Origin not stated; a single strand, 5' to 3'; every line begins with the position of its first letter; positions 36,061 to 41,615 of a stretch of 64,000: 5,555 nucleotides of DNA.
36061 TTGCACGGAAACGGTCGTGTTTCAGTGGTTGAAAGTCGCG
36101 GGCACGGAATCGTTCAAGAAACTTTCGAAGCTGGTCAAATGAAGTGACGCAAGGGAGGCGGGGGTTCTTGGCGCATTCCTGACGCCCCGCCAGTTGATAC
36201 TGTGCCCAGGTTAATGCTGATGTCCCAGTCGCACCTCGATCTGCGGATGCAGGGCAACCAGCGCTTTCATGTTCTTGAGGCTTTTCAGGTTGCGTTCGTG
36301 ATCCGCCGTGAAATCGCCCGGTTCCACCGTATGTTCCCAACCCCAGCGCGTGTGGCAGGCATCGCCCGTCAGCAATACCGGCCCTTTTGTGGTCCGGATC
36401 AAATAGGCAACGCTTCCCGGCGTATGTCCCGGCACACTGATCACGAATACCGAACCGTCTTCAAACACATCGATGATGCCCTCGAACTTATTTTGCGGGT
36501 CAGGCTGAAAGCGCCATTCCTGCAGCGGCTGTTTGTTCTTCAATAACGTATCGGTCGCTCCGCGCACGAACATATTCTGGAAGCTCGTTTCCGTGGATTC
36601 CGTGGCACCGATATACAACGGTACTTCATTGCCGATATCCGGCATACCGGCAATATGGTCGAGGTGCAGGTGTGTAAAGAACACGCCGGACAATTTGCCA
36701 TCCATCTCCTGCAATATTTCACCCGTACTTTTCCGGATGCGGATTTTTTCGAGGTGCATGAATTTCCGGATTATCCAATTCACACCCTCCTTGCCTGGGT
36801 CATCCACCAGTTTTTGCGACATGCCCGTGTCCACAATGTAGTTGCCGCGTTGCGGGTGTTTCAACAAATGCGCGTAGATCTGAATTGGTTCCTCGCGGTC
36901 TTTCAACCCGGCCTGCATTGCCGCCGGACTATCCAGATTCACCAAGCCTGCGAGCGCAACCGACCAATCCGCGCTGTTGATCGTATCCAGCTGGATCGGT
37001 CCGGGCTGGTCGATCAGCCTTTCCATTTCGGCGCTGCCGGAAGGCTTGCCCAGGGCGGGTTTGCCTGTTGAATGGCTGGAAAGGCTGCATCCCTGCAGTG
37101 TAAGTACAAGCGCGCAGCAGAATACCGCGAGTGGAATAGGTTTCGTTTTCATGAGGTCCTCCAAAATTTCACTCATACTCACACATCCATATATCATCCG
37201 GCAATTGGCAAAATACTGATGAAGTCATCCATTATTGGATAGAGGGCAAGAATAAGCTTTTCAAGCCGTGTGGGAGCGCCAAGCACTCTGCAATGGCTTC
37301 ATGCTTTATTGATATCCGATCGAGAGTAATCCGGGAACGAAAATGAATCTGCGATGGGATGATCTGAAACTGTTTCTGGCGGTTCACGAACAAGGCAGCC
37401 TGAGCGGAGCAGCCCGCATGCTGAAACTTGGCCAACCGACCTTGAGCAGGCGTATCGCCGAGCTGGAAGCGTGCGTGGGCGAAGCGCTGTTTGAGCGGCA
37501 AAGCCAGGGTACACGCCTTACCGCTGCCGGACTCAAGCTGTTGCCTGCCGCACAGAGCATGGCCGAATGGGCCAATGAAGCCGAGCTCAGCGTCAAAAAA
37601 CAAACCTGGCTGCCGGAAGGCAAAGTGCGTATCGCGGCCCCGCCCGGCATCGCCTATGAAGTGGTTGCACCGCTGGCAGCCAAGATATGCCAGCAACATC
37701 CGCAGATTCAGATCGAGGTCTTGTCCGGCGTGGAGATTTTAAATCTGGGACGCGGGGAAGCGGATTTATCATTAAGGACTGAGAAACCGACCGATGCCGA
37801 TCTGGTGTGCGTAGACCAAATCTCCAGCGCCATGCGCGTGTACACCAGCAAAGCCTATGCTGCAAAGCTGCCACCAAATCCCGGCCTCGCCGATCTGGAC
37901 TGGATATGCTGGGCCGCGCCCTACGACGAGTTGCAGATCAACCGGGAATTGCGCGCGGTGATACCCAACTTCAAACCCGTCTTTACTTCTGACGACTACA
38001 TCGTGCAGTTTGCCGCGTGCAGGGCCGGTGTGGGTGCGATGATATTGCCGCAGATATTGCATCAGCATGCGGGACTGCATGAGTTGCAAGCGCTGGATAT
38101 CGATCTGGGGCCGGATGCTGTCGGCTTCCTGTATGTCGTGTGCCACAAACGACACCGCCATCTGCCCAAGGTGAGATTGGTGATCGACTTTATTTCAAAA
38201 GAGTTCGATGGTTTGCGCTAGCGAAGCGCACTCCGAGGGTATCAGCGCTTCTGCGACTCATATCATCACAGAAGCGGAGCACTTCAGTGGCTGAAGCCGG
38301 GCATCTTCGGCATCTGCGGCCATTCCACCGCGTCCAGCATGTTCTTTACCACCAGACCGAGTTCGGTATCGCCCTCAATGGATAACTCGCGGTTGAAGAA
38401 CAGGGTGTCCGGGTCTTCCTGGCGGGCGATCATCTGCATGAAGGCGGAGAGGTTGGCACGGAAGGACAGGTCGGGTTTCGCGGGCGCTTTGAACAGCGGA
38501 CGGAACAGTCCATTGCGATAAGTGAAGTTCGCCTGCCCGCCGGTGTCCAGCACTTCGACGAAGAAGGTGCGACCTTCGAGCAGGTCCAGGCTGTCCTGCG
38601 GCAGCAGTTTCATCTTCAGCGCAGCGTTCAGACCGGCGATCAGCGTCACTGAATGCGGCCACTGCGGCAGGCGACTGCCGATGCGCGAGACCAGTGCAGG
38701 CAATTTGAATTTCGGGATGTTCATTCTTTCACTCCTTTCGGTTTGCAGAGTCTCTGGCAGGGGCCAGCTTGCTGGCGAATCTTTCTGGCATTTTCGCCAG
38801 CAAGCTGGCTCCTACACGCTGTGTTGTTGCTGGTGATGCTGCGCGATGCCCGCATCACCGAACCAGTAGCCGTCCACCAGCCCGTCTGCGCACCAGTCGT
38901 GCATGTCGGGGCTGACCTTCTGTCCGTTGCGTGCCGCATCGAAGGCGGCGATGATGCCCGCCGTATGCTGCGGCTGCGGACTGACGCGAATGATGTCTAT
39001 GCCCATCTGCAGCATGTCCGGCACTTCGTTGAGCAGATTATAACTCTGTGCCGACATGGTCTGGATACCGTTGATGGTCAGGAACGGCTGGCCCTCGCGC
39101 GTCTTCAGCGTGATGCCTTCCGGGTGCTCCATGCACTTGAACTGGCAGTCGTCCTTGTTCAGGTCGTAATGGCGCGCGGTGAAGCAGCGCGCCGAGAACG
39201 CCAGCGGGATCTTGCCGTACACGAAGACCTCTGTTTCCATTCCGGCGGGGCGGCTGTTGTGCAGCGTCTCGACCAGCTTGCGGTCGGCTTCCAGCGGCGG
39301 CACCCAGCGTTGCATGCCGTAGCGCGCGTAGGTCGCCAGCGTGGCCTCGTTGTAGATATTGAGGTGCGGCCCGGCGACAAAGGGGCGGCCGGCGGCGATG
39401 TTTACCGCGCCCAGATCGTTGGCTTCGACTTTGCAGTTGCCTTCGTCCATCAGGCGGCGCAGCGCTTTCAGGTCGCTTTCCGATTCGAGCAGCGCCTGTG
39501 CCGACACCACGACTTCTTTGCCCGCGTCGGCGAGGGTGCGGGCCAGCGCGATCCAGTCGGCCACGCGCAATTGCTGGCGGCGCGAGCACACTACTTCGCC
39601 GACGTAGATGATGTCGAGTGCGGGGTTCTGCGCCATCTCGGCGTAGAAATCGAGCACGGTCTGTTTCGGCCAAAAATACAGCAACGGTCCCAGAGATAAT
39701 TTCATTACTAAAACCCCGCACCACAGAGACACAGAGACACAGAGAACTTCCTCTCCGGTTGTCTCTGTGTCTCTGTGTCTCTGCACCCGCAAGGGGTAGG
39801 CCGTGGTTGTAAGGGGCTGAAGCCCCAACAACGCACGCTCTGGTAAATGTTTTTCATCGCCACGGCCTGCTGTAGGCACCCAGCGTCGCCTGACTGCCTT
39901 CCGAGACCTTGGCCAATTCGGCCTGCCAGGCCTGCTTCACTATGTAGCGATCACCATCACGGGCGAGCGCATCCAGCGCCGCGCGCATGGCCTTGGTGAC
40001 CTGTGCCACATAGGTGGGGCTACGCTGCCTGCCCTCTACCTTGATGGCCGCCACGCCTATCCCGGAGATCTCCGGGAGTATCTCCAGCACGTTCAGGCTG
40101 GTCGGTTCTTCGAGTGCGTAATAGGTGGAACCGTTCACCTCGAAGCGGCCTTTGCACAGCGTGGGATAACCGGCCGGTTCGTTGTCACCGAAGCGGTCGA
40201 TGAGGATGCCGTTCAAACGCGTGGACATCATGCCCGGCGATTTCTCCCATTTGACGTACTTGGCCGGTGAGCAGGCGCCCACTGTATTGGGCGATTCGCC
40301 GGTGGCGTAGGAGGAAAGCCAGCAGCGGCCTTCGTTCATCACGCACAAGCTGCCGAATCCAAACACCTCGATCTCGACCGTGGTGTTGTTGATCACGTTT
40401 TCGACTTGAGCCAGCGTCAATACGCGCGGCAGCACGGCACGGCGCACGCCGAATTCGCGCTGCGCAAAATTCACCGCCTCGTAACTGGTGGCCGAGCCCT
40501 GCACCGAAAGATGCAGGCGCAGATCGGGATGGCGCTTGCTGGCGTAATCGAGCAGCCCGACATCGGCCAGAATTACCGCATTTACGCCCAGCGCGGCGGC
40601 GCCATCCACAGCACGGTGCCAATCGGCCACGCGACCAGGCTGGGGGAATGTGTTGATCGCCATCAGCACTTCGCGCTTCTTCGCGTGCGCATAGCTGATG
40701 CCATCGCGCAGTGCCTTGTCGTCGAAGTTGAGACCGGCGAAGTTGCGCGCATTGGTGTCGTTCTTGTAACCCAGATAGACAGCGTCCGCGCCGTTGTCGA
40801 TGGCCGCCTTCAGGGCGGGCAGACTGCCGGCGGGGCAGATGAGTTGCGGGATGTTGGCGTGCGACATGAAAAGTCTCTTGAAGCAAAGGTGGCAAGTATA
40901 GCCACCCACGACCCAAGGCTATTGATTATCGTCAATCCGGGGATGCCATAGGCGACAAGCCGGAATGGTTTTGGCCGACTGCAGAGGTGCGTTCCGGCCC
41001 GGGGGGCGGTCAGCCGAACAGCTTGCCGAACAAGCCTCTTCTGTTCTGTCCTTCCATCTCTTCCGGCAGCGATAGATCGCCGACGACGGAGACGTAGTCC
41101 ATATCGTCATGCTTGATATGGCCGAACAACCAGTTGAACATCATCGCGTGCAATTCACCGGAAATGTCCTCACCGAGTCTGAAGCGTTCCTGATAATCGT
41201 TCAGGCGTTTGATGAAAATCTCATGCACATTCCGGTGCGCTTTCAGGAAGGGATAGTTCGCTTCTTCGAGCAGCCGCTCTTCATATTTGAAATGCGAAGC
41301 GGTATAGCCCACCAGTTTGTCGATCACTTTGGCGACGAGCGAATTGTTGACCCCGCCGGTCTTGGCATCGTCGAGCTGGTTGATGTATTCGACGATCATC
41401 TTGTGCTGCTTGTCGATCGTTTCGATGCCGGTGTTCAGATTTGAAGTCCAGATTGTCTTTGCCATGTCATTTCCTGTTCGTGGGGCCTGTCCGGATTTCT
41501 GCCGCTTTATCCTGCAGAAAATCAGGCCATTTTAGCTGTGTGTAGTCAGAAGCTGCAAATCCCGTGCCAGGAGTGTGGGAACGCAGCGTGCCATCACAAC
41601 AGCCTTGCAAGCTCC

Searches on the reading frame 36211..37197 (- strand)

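Call 87: search_protein_families(library=pfam, proteins=[window:36211-37197:-], max_evalue=0.0001)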
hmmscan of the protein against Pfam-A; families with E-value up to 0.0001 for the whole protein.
window:36211-37197:- (328 aa): 1 family
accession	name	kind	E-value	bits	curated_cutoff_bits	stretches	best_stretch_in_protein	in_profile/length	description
PF00753.33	Lactamase_B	-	3.8e-12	47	22.7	1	106-313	5-187/196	Metallo-beta-lactamase superfamily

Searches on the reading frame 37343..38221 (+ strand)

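Call 87: search_protein_families(library=pfam, proteins=[window:37343-38221:+], max_evalue=0.0001)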
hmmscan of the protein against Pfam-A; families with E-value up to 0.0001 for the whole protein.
window:37343-38221:+ (292 aa): 2 families
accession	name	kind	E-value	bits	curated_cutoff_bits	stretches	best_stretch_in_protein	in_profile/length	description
PF03466.25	LysR_substrate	-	3.1e-25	89.2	28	1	91-288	4-208/209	LysR substrate binding domain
PF00126.33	HTH_1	-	1.7e-19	69.9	26.6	1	5-63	1-59/60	Bacterial regulatory helix-turn-helix protein, lysR family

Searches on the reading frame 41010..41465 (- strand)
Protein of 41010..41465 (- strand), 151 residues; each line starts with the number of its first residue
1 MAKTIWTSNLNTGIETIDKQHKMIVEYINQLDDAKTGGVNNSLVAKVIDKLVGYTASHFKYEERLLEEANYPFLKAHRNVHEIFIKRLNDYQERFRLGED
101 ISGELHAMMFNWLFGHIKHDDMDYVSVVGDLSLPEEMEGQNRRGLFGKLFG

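Call 87: search_protein_families(library=pfam, proteins=[window:41010-41465:-], max_evalue=0.0001)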
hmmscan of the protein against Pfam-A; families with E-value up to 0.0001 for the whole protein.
window:41010-41465:- (151 aa): 1 family
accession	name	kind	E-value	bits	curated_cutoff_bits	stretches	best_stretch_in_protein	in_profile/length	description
PF01814.28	Hemerythrin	-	3e-16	60.5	25.3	1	12-125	1-124/127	Hemerythrin HHE cation binding domain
